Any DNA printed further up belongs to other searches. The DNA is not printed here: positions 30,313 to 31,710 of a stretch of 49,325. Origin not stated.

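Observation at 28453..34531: Candidate novel system: split PEP-synthase-type phosphotransfer enzyme with a toroid-repeat domain, plus MBL hydrolase, SDR, guanylate-kinase-like protein and membrane protein in one tight operon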

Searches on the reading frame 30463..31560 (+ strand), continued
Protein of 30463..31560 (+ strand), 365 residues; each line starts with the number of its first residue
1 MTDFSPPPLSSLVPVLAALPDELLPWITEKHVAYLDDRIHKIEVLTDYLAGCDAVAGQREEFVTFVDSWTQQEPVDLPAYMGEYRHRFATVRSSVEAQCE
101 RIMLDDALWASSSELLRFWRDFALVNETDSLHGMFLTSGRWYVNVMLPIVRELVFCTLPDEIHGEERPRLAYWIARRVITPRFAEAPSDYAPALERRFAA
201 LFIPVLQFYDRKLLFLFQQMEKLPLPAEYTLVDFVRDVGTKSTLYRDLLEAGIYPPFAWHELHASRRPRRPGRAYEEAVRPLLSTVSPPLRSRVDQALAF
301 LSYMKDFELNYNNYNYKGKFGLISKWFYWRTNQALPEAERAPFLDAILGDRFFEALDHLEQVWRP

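Call 48: find_encoding_contigs(protein=P0173, flank=8000, max_places=2)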
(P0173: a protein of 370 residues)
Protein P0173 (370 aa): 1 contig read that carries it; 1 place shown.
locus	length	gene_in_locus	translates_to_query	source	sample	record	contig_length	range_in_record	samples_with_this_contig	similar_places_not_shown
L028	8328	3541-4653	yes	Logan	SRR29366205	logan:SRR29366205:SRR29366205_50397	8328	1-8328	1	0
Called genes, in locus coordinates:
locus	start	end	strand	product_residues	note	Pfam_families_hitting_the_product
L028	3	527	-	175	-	?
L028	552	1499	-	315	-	-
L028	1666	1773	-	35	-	-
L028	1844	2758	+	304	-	PF01939:NucS_C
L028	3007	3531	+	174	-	PF00857:Isochorismatase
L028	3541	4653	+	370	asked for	-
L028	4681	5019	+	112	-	PF00391:PEP-utilizers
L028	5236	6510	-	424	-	PF00892:EamA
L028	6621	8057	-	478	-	PF00432:Prenyltrans (faint), PF07678:TED_complement (faint), PF13249:SQHop_cyclase_N (faint), PF13243:SQHop_cyclase_C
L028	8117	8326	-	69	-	?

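Call 54: find_encoding_contigs(protein=P0175, flank=8000, max_places=2)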
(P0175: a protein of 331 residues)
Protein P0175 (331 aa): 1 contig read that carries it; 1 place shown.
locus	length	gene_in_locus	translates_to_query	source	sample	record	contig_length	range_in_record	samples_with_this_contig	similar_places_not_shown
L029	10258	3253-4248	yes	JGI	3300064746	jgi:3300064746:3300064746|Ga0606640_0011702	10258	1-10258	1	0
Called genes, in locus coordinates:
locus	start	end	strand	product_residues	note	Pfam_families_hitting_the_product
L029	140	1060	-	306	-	PF09924:LPG_synthase_C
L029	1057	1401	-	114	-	PF00892:EamA (weak)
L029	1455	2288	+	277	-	PF00239:Resolvase, PF07508:Recombinase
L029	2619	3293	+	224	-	PF00440:TetR_N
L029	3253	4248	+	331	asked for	-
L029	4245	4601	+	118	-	PF00391:PEP-utilizers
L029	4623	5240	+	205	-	PF00857:Isochorismatase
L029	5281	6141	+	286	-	PF01326:PPDK_N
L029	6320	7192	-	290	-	PF10137:CAP12-PCTIR_TIR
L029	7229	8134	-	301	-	PF18144:SMODS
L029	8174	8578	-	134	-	PF18145:SAVED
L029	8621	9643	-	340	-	-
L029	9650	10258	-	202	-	?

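Call 55: find_encoding_contigs(protein=P0177, flank=8000, max_places=2)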
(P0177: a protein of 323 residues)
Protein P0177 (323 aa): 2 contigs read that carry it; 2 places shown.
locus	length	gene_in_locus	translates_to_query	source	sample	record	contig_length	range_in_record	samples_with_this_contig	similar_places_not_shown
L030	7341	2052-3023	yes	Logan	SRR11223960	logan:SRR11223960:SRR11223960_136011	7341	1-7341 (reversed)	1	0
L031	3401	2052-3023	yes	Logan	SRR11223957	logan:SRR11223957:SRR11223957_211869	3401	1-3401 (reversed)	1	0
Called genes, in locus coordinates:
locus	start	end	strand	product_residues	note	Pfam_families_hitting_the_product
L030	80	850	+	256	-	PF01131:Topoisom_bac, PF13342:Toprim_Crpt, PF13101:DUF3945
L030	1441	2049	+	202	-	PF00440:TetR_N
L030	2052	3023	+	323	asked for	-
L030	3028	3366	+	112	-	PF00391:PEP-utilizers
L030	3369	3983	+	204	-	PF00857:Isochorismatase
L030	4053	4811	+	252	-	PF01326:PPDK_N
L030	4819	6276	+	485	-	PF01276:OKR_DC_1, PF00155:Aminotran_1_2, PF01041:DegT_DnrJ_EryC1, PF00266:Aminotran_5 (weak), PF01053:Cys_Met_Meta_PP (faint), PF01212:Beta_elim_lyase, PF03711:OKR_DC_1_C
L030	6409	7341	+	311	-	?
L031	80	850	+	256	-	PF01131:Topoisom_bac, PF13342:Toprim_Crpt, PF13101:DUF3945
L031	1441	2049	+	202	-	PF00440:TetR_N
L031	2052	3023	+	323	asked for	-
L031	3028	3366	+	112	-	PF00391:PEP-utilizers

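Call 56: fold_search(model_id=the predicted structure, library=viral)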
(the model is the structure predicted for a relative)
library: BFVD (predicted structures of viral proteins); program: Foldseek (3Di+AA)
matches with E <= 10: 131; with E <= 0.001: 0
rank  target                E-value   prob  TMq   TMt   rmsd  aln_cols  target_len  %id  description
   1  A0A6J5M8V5            2.5e-01  0.06  0.10  0.05  34.6       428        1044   10  Uncharacterized protein [uncultured Caudovirales phage]
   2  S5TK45                5.9e-01  0.09  0.10  0.16  19.4       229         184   13  p20 [Blackberry vein banding-associated virus]
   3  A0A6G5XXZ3            5.9e-01  0.04  0.10  0.05  40.9       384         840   10  (no name in the UniProt tables at hand)
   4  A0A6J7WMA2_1          7.6e-01  0.06  0.13  0.05  32.3       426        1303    9  Phage tail tape measure protein [uncultured Caudovirales phage]
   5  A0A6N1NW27            9.8e-01  0.03  0.10  0.10  34.9       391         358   12  Putative ORFan [Tupanvirus deep ocean]
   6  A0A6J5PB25            1.0e+00  0.05  0.13  0.08  31.5       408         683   12  Uncharacterized protein [uncultured Caudovirales phage]
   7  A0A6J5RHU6            1.4e+00  0.03  0.10  0.06  67.9       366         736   11  ABC_ATPase domain containing protein [uncultured Caudovirales phage]
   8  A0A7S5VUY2            1.6e+00  0.05  0.13  0.08  22.6       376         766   11  (no name in the UniProt tables at hand)
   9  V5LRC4                1.6e+00  0.04  0.11  0.09  67.7       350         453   14  (no name in the UniProt tables at hand)
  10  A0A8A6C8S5            1.8e+00  0.04  0.13  0.12  26.2       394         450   13  (no name in the UniProt tables at hand)
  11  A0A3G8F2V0            1.8e+00  0.03  0.11  0.10  29.2       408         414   11  Putative DNA transfer protein [Escherichia phage Skarpretter]
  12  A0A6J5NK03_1          1.9e+00  0.04  0.15  0.07  24.6       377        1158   12  Large polyvalent protein associated domain-containing protein [uncultured Caudovirales phage]
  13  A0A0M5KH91            1.9e+00  0.03  0.13  0.09  33.8       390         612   12  (no name in the UniProt tables at hand)
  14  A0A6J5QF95            2.1e+00  0.03  0.12  0.07  37.7       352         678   12  Uncharacterized protein [uncultured Caudovirales phage]
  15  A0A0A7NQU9            2.2e+00  0.04  0.14  0.07  39.2       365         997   11  Endonuclease [Lactobacillus phage LfeInf]
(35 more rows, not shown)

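Call 58: search_protein_families(library=ncbifam, alignment_id=A4, max_evalue=0.001)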
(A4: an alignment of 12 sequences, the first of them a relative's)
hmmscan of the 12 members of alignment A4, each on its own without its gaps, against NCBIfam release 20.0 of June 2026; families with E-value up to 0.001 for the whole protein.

A. member 1, L009:11436-12077:+ (213 aa): 4 families
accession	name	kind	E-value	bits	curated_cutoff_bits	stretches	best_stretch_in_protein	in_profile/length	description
NF050097.1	BiurAmidohydBiuH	equivalog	1.5e-24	86.7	370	1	4-165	13-189/221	biuret amidohydrolase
TIGR03614.1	RutB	equivalog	4.1e-24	85.4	377.95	1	4-162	10-186/226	pyrimidine utilization protein B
NF008517.0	PRK11440.1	equivalog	2.1e-14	53.9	195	1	4-162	3-156/188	hydrolase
NF008623.0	PRK11609.1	equivalog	1.2e-07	31.8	174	1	115-173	131-189/213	bifunctional nicotinamidase/pyrazinamidase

B. families by the number of members that match (of 12 scanned): 5 families
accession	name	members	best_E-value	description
NF050097.1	BiurAmidohydBiuH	12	1.5e-24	biuret amidohydrolase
TIGR03614.1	RutB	12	4.1e-24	pyrimidine utilization protein B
NF008517.0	PRK11440.1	12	5.1e-15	hydrolase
NF008623.0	PRK11609.1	12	2.3e-12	bifunctional nicotinamidase/pyrazinamidase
NF041461.1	C_hydro_YcaC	1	1.4e-05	isochorismate family cysteine hydrolase YcaC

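Call 59: search_solved_structures(query=A4, max_evalue=0.00001)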
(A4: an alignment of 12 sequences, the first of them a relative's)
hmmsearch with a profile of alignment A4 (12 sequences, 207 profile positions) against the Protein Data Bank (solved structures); distinct sequences matched with E-value up to 0.00001: 54.
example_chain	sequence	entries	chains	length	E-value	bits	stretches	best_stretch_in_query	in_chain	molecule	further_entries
3irv_A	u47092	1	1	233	1e-50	175.4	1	4-205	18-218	CYSTEINE HYDROLASE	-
3oqp_A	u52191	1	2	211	5.1e-29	104.5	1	6-203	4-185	Putative isochorismatase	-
3hu5_A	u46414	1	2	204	2.2e-28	102.5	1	5-175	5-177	Isochorismatase family protein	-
3lqy_A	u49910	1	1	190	4.1e-27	98.3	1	6-202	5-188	putative isochorismatase hydrolase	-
3hb7_A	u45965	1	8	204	2.7e-26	95.6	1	7-174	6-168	Isochorismatase hydrolase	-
4h17_A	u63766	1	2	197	8.7e-25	90.7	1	7-200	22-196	Hydrolase, isochorismatase family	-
3kl2_A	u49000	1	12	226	1.4e-22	83.5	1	3-171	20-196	Putative isochorismatase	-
3eef_A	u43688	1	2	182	3.5e-22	82.2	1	7-164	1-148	N-carbamoylsarcosine amidase related protein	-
1nba_A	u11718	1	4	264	4.5e-22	81.8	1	8-153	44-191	N-CARBAMOYLSARCOSINE AMIDOHYDROLASE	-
26st_A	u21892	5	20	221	4.6e-22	81.8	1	9-162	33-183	N-carbamoylsarcosine amidohydrolase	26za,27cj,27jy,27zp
8cib_A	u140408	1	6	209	5.2e-22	81.7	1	8-197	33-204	Cysteine hydrolase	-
6azo_A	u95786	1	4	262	1.1e-21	80.6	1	5-184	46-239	Putative amidase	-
2a67_A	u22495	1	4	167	1.8e-21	79.9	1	7-168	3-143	isochorismatase family protein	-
1ilw_A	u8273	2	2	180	4.5e-21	78.6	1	8-172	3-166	180 aa long hypothetical Pyrazinamidase/nicotinamidase | 180aa long hypothetical Pyrazinamidase/Nicotinamidase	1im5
8bkd_A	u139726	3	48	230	4.6e-21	78.6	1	82-164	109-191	Ureidoacrylate amidohydrolase RutB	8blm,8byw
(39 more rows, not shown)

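Call 60: search_dna_similar(query=window:30463-31560:+, collection=plasmids, mode=protein, max_evalue=0.001)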
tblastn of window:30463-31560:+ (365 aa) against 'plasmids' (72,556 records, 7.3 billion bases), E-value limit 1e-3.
No match.

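Call 61: search_dna_similar(query=window:30463-31560:+, collection=phages, mode=protein, max_evalue=0.001)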
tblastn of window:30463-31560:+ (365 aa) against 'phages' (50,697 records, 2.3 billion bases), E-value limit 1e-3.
No match.

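Call 62: find_related_loci(query=A1, collection=viral_contigs, flank=10000)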
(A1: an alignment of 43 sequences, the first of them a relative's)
Query A1 (365 aa) in viral_contigs; peptide patterns used: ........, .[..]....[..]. (x = any residue, [..] = any of these).
No stretch of DNA in the collection matches any of the patterns.

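Call 65: search_protein_families(library=pfam, proteins=[L012:7237-8298:+, L012:8302-8901:+, L012:11197-13665:+], max_evalue=0.01)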
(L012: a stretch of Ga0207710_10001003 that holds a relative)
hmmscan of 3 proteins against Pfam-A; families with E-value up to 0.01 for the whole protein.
L012:7237-8298:+ (353 aa): 6 families
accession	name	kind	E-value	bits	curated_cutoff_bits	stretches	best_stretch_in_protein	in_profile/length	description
PF08241.18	Methyltransf_11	-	8.9e-14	52.3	21.2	1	167-286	1-94/95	Methyltransferase domain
PF13489.12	Methyltransf_23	-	2.3e-12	47.4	27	1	149-323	13-163/164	Methyltransferase domain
PF13649.12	Methyltransf_25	-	6.2e-11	43.3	27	2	222-283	35-97/97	Methyltransferase domain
PF13847.12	Methyltransf_31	-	1.5e-10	41.3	27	1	220-295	40-114/145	Methyltransferase domain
PF08242.18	Methyltransf_12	-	1.8e-09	38.6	30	1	167-285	1-98/98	Methyltransferase domain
PF03966.22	Trm112p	-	0.00033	20.9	22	1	5-50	4-37/40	Trm112p-like protein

L012:8302-8901:+ (199 aa): 5 families
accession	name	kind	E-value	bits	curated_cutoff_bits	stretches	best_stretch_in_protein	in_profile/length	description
PF02223.23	Thymidylate_kin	-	2.6e-20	73.3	27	1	5-179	1-177/185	Thymidylate kinase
PF01712.25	dNK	-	7e-07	29.6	27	1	107-177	111-181/203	Deoxynucleoside kinase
PF13401.12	AAA_22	-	0.00017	22.4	27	1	2-54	7-58/130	AAA domain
PF13238.12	AAA_18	-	0.00055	20.8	29.4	1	3-142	1-114/128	AAA domain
PF13521.12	AAA_28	-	0.0012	19.5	27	1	3-131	2-122/164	AAA domain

L012:11197-13665:+ (822 aa): 5 families
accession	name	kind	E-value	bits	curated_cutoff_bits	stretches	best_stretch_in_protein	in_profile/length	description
PF02737.24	3HCDH_N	-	2.5e-42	145.3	22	1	25-222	1-179/180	3-hydroxyacyl-CoA dehydrogenase, NAD binding domain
PF00725.27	3HCDH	-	2.1e-19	70.3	22.1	2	226-325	2-96/97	3-hydroxyacyl-CoA dehydrogenase, C-terminal domain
PF00378.25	ECH_1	-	3.5e-11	43.3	27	1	513-649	3-139/251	Enoyl-CoA hydratase/isomerase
PF16113.10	ECH_2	-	2.1e-06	27.9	27.2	1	516-647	3-136/335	Enoyl-CoA hydratase/isomerase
PF02558.23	ApbA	-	0.0037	17.3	22.2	1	27-80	2-52/150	Ketopantoate reductase PanE/ApbA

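Call 75: find_encoding_contigs(protein=P0121, flank=2000, max_places=2)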
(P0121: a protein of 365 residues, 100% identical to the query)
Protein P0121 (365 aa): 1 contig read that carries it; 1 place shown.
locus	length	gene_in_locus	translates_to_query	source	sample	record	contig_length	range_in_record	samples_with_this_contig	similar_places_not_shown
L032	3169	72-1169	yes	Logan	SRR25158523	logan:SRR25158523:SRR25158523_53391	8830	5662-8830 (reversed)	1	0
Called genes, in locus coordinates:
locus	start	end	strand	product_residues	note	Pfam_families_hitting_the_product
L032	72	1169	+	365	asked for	-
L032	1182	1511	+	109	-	PF00391:PEP-utilizers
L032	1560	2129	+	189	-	PF00753:Lactamase_B, PF23023:Anti-Pycsar_Apyc1 (weak)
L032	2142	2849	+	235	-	PF00106:adh_short, PF13561:adh_short_C2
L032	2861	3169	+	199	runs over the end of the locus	-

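Call 77: search_protein_families(library=padloc, proteins=[L009:11436-12077:+, L027:1483-2589:+], max_evalue=0.001)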
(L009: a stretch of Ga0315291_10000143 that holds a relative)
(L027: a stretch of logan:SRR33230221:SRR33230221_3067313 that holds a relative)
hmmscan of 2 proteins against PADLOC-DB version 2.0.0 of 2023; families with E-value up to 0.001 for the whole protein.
L009:11436-12077:+ (213 aa): 0 families

L027:1483-2589:+ (368 aa): 0 families
